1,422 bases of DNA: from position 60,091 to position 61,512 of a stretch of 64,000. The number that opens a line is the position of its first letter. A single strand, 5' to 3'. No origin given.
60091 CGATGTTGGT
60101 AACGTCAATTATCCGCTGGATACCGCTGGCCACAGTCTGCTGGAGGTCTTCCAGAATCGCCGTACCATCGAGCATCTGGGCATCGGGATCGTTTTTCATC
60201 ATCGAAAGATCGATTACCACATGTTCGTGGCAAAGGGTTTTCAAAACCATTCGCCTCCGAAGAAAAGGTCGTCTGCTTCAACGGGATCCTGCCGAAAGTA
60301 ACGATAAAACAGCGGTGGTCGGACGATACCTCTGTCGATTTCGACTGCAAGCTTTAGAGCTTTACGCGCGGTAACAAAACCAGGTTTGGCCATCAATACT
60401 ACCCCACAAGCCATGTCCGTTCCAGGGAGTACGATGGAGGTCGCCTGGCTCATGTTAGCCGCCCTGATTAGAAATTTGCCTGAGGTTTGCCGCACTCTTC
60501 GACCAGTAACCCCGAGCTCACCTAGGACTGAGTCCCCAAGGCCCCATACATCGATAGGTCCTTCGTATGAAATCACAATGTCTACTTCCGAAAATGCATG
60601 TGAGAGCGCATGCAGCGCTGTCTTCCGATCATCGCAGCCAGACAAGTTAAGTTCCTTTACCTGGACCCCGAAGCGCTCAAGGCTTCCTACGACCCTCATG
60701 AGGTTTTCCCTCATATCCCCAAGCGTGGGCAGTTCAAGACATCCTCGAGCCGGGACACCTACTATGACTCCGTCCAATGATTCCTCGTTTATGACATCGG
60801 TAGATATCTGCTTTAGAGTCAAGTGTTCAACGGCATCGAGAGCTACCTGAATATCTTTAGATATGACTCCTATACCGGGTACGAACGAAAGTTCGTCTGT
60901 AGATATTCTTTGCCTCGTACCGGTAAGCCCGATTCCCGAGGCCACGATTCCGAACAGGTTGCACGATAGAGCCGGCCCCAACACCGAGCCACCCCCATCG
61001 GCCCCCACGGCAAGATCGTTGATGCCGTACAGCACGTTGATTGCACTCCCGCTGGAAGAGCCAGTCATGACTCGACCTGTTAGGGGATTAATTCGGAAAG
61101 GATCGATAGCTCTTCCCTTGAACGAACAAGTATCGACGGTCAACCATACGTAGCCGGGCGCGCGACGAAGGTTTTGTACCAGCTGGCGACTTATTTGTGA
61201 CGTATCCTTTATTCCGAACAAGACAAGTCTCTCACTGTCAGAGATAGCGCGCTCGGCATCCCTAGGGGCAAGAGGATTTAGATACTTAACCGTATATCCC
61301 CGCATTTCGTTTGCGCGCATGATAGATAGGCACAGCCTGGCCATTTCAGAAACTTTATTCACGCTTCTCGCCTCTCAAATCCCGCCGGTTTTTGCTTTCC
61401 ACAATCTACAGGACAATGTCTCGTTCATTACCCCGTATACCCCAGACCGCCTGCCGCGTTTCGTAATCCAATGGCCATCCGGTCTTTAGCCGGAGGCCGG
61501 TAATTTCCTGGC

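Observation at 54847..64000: Complete php/yhf-type orphan operon in a spore-former, extended by an amidase-signature protein and a NagB-like deaminase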

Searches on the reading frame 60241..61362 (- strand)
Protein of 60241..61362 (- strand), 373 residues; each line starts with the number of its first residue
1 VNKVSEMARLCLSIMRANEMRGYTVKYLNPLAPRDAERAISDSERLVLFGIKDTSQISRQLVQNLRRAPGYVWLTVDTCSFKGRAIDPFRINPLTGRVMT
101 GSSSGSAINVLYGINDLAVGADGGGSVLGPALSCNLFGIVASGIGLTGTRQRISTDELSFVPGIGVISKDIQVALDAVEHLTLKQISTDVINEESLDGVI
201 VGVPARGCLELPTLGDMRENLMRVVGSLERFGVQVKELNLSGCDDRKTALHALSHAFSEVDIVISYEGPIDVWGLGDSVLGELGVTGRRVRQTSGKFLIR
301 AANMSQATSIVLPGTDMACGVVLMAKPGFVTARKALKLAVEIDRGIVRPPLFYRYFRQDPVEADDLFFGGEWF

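Call 5: search_protein_families(library=pfam, proteins=[window:60241-61362:-], max_evalue=0.01)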
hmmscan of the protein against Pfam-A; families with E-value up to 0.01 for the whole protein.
window:60241-61362:- (373 aa): 1 family
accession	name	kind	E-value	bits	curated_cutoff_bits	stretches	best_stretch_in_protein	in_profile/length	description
PF01425.27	Amidase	-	4.1e-11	43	27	1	96-243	124-280/445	Amidase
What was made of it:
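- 60241..61362 (-): Short amidase-signature hydrolase (373 aa) specific to yhf clusters. Catalytic Lys52, cis-Ser102 and Ser126 are retained. PF01425 43 bits, partial (call 5).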

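Call 6: search_protein_families(library=ncbifam, proteins=[window:60241-61362:-], max_evalue=0.01)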
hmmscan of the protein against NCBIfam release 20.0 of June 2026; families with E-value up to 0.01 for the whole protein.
window:60241-61362:- (373 aa): 23 families
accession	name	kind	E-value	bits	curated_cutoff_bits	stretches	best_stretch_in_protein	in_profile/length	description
NF006169.0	PRK08310.1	equivalog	8.2e-10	38.6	391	1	91-142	99-151/395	amidase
NF004622.0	PRK05962.1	equivalog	1.8e-08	33.7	463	1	83-240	125-269/431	amidase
NF009119.0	PRK12470.1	equivalog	9.5e-08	31.5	498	1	93-155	145-201/462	amidase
NF005460.0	PRK07056.1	subfamily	1.4e-07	30.9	447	1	95-242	155-296/457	amidase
NF004766.0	PRK06102.1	equivalog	2e-07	30.5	559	1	96-241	152-291/455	amidase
TIGR00132.1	gatA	equivalog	2.5e-07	29.8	481.1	1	96-140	135-179/466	Asp-tRNA(Asn)/Glu-tRNA(Gln) amidotransferase subunit GatA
NF006043.0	PRK08186.1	subfamily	3.8e-06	25.6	487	1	97-242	146-295/600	allophanate hydrolase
TIGR02713.1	allophanate_hyd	equivalog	4.8e-06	25.4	511.05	1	97-242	109-260/563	allophanate hydrolase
NF005565.0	PRK07235.1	subfamily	1.1e-05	24.3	545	1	96-140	165-209/506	amidase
NF004815.0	PRK06169.1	equivalog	1.4e-05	23.8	506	1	97-141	154-198/471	amidase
NF005687.0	PRK07487.1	subfamily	1.8e-05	23.8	428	1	92-142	145-196/468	amidase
NF005300.0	PRK06828.1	subfamily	3.9e-05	22.3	494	1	83-149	154-218/491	amidase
NF006631.0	PRK09201.1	equivalog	0.0001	21.2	461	1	95-143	149-197/466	AtzE family amidohydrolase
NF004717.0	PRK06061.1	equivalog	0.00011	21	498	1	99-140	160-201/483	amidase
NF005219.0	PRK06707.1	equivalog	0.00014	20.4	498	1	80-139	208-264/536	amidase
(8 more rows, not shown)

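Call 11: find_homologous_proteins(query=window:60241-61362:-, max_evalue=0.001)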
Query window:60241-61362:- (373 aa): 212 proteins with E <= 0.001 among 7142 candidates; the best 120 are listed.
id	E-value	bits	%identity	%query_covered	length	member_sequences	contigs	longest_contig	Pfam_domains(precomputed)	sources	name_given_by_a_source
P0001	1.2e-243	826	100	100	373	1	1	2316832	PF01425.27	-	-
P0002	7.2e-162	557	64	100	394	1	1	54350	PF01425.27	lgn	-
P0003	4.4e-98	347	46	99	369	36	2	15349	PF01425.27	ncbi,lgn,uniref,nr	ncbi:amidase [Caldanaerobacter subterraneus]|uniref:Amidase n=1 Tax=Caldanaerobacter subterraneus Ta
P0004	1.3e-90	322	44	99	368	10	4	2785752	PF01425.27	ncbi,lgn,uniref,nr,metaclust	ncbi:amidase [Thermoanaerobacterium thermosaccharolyticum]|uniref:Amidase n=2 Tax=Thermoanaerobacter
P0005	3.8e-90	321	44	99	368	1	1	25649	-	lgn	-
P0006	7.0e-82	293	42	97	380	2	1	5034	PF01425.27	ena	-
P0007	6.0e-80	287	42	99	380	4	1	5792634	PF01425.27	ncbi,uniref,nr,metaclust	ncbi:amidase family protein [Geosporobacter ferrireducens]|uniref:Amidase domain-containing protein 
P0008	4.9e-79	284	40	95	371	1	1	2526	-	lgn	-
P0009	5.8e-79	284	42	95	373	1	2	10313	PF01425.27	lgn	-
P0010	3.7e-78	281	40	99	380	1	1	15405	PF01425.27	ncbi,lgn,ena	-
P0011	4.5e-78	281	42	99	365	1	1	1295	-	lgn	-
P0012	7.1e-78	280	41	98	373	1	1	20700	PF01425.27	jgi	-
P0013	9.2e-78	280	41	95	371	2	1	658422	PF01425.27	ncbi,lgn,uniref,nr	ncbi:hypothetical protein JK636_00870 [Clostridium sp. YIM B02515]|uniref:Amidase n=1 Tax=Clostridiu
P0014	1.3e-77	279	41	95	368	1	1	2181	PF01425.27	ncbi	-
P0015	2.2e-77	279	42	99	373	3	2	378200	PF01425.27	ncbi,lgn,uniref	ncbi:hypothetical protein [Brassicibacter mesophilus]|uniref:hypothetical protein n=1 Tax=Brassiciba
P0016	2.2e-77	279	41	99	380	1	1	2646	PF01425.27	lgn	-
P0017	4.6e-77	278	40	98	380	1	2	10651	PF01425.27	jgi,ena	-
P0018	1.2e-76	276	43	95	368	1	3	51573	PF01425.27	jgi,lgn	jgi:hypothetical protein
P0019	1.5e-76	276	41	95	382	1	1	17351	PF01425.27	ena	-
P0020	2.1e-76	275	42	99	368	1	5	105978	PF01425.27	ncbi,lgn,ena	-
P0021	2.2e-76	275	41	95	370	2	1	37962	PF01425.27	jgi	jgi:hypothetical protein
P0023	3.0e-76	275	40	98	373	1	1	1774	PF01425.27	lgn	-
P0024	4.1e-76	274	40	98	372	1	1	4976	PF01425.27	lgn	-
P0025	7.2e-76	274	39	95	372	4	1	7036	PF01425.27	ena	-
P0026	9.9e-76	273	41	97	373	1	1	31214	PF01425.27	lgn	-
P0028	2.2e-75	272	40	99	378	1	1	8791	PF01425.27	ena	-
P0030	3.5e-75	271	40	98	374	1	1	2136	PF01425.27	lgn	-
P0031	4.7e-75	271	39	97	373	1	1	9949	PF01425.27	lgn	-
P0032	6.2e-75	271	40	96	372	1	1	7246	PF01425.27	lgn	-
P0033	7.1e-75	270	40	95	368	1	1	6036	PF01425.27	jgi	jgi:Asp-tRNA(Asn)/Glu-tRNA(Gln) amidotransferase A subunit family amidase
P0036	2.5e-74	269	39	98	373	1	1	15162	PF01425.27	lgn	-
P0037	3.8e-74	268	40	98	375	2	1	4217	PF01425.27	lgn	-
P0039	7.5e-74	267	39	98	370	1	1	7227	PF01425.27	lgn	-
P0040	7.8e-74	267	40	95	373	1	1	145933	PF01425.27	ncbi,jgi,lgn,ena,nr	ncbi:MAG TPA: amidase [Clostridia bacterium]|nr:amidase [Clostridia bacterium]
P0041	8.2e-74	267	40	95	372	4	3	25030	PF01425.27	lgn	-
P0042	8.5e-74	267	39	95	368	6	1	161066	PF01425.27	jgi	jgi:Asp-tRNA(Asn)/Glu-tRNA(Gln) amidotransferase A subunit family amidase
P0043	1.7e-73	266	40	99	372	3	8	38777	PF01425.27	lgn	-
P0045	2.8e-73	265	39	95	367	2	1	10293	PF01425.27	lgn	-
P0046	3.5e-73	265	41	95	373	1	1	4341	PF01425.27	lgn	-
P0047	5.0e-73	264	39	98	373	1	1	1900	PF01425.27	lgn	-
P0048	6.4e-73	264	37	95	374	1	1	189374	PF01425.27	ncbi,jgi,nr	ncbi:MAG: hypothetical protein K0R54_856 [Clostridiaceae bacterium]|jgi:hypothetical protein|nr:hypo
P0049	1.4e-72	263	39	95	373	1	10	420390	PF01425.27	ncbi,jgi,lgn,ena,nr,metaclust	ncbi:MAG: hypothetical protein APF77_19775 [Clostridia bacterium BRH_c25]|nr:MAG: hypothetical prote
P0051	3.5e-71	258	38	97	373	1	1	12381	PF01425.27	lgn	-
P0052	8.4e-71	257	37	97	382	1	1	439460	PF01425.27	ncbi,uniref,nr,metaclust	ncbi:amidase family protein [Fusibacter sp. 3D3]|uniref:amidase family protein n=1 Tax=Fusibacter sp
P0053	1.8e-70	256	41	100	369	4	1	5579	PF01425.27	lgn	-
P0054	2.0e-70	256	37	95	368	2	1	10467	PF01425.27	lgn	-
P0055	4.7e-70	254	38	95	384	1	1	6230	PF01425.27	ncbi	-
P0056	5.8e-70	254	39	98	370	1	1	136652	PF01425.27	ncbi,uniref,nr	ncbi:amidase family protein [Fusibacter ferrireducens]|uniref:Amidase n=1 Tax=Fusibacter ferrireduce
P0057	7.8e-70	254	40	95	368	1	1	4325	PF01425.27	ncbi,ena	-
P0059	1.0e-69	253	35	99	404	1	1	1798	PF01425.27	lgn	-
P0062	4.1e-69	251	42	95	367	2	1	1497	PF01425.27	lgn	-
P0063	6.7e-69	251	39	95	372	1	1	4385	PF01425.27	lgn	-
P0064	1.1e-68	250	40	86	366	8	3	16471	PF01425.27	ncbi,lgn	-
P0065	1.2e-68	250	42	87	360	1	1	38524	PF01425.27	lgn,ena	-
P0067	4.3e-68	248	41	92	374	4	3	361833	PF01425.27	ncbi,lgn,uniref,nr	ncbi:amidase [Halanaerobium saccharolyticum]|uniref:Amidase n=1 Tax=Halanaerobium saccharolyticum Ta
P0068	1.5e-67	246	40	87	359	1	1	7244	PF01425.27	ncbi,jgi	-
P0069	5.9e-67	244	40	96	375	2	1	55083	PF01425.27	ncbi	ncbi:MAG: amidase family protein [Chloroflexota bacterium]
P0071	1.1e-66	243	38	96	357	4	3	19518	PF01425.27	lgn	-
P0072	1.3e-66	243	37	94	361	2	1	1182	PF01425.27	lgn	-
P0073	2.3e-66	242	39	86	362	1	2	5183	PF01425.27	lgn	-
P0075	2.8e-66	242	38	94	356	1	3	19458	PF01425.27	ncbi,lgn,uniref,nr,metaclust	ncbi:amidase family protein [Clostridium polynesiense]|uniref:amidase family protein n=1 Tax=Clostri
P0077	7.0e-66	241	43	83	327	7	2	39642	PF01425.27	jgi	jgi:hypothetical protein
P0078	1.5e-65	240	41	89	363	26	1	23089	PF01425.27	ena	-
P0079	2.1e-65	239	37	95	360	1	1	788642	PF01425.27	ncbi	-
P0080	2.2e-65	239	40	84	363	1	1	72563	PF01425.27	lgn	-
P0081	6.4e-65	238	40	86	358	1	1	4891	PF01425.27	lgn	-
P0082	8.5e-65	237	43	74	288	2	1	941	PF01425.27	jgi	jgi:Asp-tRNA(Asn)/Glu-tRNA(Gln) amidotransferase A subunit family amidase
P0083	9.6e-65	237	40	93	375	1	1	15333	PF01425.27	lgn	-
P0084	1.3e-64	237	42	86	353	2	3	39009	PF01425.27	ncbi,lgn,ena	-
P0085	1.3e-64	237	37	95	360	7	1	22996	PF01425.27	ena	-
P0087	3.3e-63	232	38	95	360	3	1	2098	PF01425.27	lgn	-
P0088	7.2e-62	228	41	93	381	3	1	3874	PF01425.27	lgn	-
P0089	8.5e-62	227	41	90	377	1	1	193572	-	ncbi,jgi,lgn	ncbi:MAG TPA: hypothetical protein VGK74_27235 [Symbiobacteriaceae bacterium]|jgi:hypothetical prote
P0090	1.5e-61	227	38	96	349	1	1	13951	PF01425.27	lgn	-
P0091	1.8e-61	226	40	92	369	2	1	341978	PF01425.27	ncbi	-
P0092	5.4e-61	225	39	83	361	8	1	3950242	PF01425.27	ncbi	ncbi:amidase family protein [Clostridium sp. MB05]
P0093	6.4e-61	224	40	92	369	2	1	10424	PF01425.27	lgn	-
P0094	7.6e-61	224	40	86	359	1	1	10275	PF01425.27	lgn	-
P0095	1.5e-60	223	40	84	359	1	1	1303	PF01425.27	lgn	-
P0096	4.2e-60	222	38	87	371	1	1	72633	PF01425.27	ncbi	ncbi:amidase [Clostridium tertium]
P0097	4.4e-60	222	38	87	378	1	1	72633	PF01425.27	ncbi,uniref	ncbi:amidase [Clostridium tertium]|uniref:Amidase n=1 Tax=Clostridium tertium TaxID=1559 RepID=A0A6N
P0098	2.2e-59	219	40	87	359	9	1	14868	PF01425.27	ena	-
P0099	1.1e-58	217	37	86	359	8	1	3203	PF01425.27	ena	-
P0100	9.6e-58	214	39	85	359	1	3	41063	PF01425.27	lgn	-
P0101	2.3e-57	213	37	84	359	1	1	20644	PF01425.27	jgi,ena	-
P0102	4.9e-57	212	36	99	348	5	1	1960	PF01425.27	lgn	-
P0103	6.0e-57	211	38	87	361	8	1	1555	PF01425.27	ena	-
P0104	8.4e-57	211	39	86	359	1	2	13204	PF01425.27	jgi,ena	-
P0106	1.1e-56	211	39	85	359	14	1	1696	PF01425.27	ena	-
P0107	1.3e-56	210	34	94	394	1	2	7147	PF01425.27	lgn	-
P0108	3.4e-56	209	39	83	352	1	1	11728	-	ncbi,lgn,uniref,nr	ncbi:hypothetical protein SAMN05920897_1299 [Alkalispirochaeta americana]|uniref:Amidase n=1 Tax=Alk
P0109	4.9e-56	208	35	86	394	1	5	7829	PF01425.27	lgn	-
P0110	3.6e-55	206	36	94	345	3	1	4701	PF01425.27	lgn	-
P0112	1.7e-54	203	35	86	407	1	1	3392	PF01425.27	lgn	-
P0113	1.8e-54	203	33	89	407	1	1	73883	PF01425.27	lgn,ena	-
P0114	3.6e-54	202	43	73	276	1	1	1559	PF01425.27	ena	-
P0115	3.7e-54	202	35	86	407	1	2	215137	PF01425.27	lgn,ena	-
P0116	4.0e-54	202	35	86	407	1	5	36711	PF01425.27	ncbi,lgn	-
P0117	4.2e-54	202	35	86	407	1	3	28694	PF01425.27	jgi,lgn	jgi:Amidase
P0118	4.4e-54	202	35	86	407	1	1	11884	PF01425.27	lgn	-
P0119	4.6e-54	202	35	86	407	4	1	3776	PF01425.27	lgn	-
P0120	6.3e-54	201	35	86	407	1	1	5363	PF01425.27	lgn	-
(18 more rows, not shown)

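Call 17: search_solved_structures(query=window:60241-61362:-, max_evalue=1, show_alignments=2)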
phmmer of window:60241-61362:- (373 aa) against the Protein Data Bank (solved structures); distinct sequences matched with E-value up to 1: 45.
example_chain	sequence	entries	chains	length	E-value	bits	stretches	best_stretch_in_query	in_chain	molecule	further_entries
1obj_A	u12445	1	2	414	9.4e-05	24.8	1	61-141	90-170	MALONAMIDASE E2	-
2df4_A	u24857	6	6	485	0.00013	24.3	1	90-241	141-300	Glutamyl-tRNA(Gln) amidotransferase subunit A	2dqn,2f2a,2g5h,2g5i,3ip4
1obk_A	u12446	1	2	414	0.00032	23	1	61-141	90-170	MALONAMIDASE E2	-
1ock_A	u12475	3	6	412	0.00033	23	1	61-141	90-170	MALONAMIDASE E2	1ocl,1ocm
1o9n_A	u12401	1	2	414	0.00034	22.9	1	61-141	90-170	MALONAMIDASE E2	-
4n0h_A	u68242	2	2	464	0.00069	21.9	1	80-174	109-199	Glutamyl-tRNA(Gln) amidotransferase subunit A, mitochondrial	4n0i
1obl_A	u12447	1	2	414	0.00085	21.6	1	61-141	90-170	MALONAMIDASE E2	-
1o9o_A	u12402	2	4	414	0.00086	21.6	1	61-141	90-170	MALONAMIDASE E2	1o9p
8xac_A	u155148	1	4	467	0.00097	21.4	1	96-143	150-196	Amidase family protein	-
3h0l_A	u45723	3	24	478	0.0014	20.9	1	96-241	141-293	Glutamyl-tRNA(Gln) amidotransferase subunit A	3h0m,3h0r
3kfu_E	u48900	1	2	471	0.0015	20.8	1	92-141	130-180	Glutamyl-tRNA(Gln) amidotransferase subunit A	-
1o9q_A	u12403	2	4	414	0.0017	20.7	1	61-141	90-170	MALONAMIDASE E2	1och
1obi_A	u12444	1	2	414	0.0018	20.6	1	61-141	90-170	MALONAMIDASE E2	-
3al0_A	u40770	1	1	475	0.0043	19.3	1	95-175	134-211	Glutamyl-tRNA(Gln) amidotransferase subunit A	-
2gi3_A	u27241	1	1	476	0.0043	19.3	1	95-175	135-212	Glutamyl-tRNA(Gln) amidotransferase subunit A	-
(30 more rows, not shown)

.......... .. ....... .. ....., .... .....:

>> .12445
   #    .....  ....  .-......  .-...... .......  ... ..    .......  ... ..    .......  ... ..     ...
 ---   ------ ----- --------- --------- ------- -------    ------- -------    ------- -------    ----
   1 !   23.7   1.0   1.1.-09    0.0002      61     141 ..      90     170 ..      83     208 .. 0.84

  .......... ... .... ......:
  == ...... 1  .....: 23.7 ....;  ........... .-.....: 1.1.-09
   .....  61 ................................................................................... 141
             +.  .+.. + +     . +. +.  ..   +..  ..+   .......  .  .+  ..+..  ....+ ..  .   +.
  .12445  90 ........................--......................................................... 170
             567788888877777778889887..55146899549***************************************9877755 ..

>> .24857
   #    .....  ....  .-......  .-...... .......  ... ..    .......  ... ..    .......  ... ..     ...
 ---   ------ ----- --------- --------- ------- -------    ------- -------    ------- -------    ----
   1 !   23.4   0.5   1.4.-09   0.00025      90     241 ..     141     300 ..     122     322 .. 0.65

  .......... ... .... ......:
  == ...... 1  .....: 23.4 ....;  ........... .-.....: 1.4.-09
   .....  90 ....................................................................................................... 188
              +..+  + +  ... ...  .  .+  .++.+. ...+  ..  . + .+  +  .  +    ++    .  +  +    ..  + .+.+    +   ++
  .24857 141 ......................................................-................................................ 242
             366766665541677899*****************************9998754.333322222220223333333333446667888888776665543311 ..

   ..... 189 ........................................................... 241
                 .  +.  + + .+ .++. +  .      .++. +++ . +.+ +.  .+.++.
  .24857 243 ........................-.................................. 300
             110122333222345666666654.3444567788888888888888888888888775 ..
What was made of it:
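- On Amidase-signature enzymes (PF01425): The S102-S126 spacing of 24 matches malonamidase E2 in the printed alignment (call 17).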

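Call 49: predict_structure(alignment_id=A4)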
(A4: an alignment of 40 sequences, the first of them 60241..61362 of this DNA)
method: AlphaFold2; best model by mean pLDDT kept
length: 373 residues; sequences in the alignment: 40
mean_pLDDT: 91.5   pTM: 0.91
mean pLDDT of the five models: 91.5, 90.9, 90.7, 88.7, 88.1
residues with pLDDT >= 90: 301; 70-90: 54; 50-70: 7; < 50: 11
segments of 3 or more residues with pLDDT < 50: 363-373
pLDDT, mean of each block of 10 residues (from residue 1): 87 96 98 96 94 97 97 97 88 93 96 96 92 97 96 89 97 97 92 94 96 94 94 96 91 97 97 82 88 92 96 95 97 98 92 69 43 36
secondary structure, 60 per line:
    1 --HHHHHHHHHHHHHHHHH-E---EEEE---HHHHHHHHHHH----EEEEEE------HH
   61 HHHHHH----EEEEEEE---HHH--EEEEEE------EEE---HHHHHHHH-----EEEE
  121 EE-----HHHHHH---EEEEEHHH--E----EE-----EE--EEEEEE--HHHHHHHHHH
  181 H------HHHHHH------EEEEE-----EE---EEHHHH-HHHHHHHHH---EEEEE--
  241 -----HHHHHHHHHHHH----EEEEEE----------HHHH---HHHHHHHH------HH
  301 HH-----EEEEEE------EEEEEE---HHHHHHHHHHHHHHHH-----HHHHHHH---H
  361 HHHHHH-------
elements in order: H3-19 E25-28 H32-42 E47-52 H59-66 E71-77 E86-91 E98-100 H104-111 E117-122 H128-133 E137-141 E163-168 H171-181 H188-193 E200-204 H217-220 H222-230 E234-238 H246-257 E262-267 H278-281 H285-292 H299-302 E308-313 E320-325 H329-344 H350-356 H360-366
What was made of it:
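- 60241..61362 (-): AF2 model pLDDT 91.5 (call 49).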

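Call 52: fold_search(model_id=the predicted structure, library=pdb)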
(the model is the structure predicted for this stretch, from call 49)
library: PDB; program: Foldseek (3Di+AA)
matches with E <= 10: 799; with E <= 0.001: 109
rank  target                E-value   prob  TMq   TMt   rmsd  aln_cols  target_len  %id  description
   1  6dhv_B                2.6e-16  1.00  0.63  0.42   6.7       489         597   15  Structure of Arabidopsis Fatty Acid Amide Hydrolase (released 2019-03-27)
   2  8ey1_B                5.1e-16  1.00  0.64  0.41   6.6       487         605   15  Structure of Arabidopsis fatty acid amide hydrolase mutant S305A in complex with N-(3-oxododecanoyl)-L-homoserine lact (released 2024-05-29)
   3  2dc0_A                1.0e-15  1.00  0.65  0.57   8.3       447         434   16  Crystal structure of amidase (released 2007-01-02)
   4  6dii_B                1.2e-15  1.00  0.64  0.41   6.7       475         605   14  Structure of Arabidopsis Fatty Acid Amide Hydrolase in Complex with methyl linolenyl fluorophosphonate (released 2019-03-27)
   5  3kfu_H                1.3e-15  1.00  0.67  0.55   5.3       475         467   16  Crystal structure of the transamidosome (released 2010-08-25)
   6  6dii_H                1.4e-15  1.00  0.66  0.43   6.9       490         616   15  Structure of Arabidopsis Fatty Acid Amide Hydrolase in Complex with methyl linolenyl fluorophosphonate (released 2019-03-27)
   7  2df4_A                1.6e-15  1.00  0.63  0.50   6.0       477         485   16  Structure of tRNA-Dependent Amidotransferase GatCAB complexed with Mn2+ (released 2006-07-18)
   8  3kfu_E                2.4e-15  1.00  0.67  0.54   5.8       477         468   16  Crystal structure of the transamidosome (released 2010-08-25)
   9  1m22_A                2.5e-15  1.00  0.66  0.52   7.0       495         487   15  X-ray structure of native peptide amidase from Stenotrophomonas maltophilia at 1.4 A (released 2002-10-16)
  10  6dii_A                2.9e-15  1.00  0.67  0.44   6.3       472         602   15  Structure of Arabidopsis Fatty Acid Amide Hydrolase in Complex with methyl linolenyl fluorophosphonate (released 2019-03-27)
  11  6dhv_A                3.7e-15  1.00  0.65  0.43   6.7       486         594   16  Structure of Arabidopsis Fatty Acid Amide Hydrolase (released 2019-03-27)
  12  4wj3_A                5.0e-15  1.00  0.64  0.51   7.6       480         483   17  Crystal structure of the asparagine transamidosome from Pseudomonas aeruginosa (released 2014-12-31)
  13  5ac3                  5.3e-15  1.00  0.66  0.51   8.5       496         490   14  Crystal structure of PAM12A (released 2016-07-20)
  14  1o9q_A                6.4e-15  1.00  0.55  0.51   7.2       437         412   17  Crystal structure of the S155C mutant of Malonamidase E2 from Bradyrhizobium japonicum (released 2003-12-18)
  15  1m21_A                7.2e-15  1.00  0.65  0.51   7.4       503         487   16  Crystal structure analysis of the peptide amidase PAM in complex with the competitive inhibitor chymostatin (released 2002-10-16)
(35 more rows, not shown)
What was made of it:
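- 60241..61362 (-): The 50 best Foldseek PDB hits listed are nearly all amidase-signature enzymes (E about 1e-16, TMq about 0.65, about 15% identity) (call 52).
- On Amidase-signature enzymes (PF01425): The AF2 model matches AS structures at E about 1e-16 and TMq about 0.65 (call 52).
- An amidase-signature enzyme can open lactams: 6-aminohexanoate cyclic dimer hydrolase is among the fold matches (call 52).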
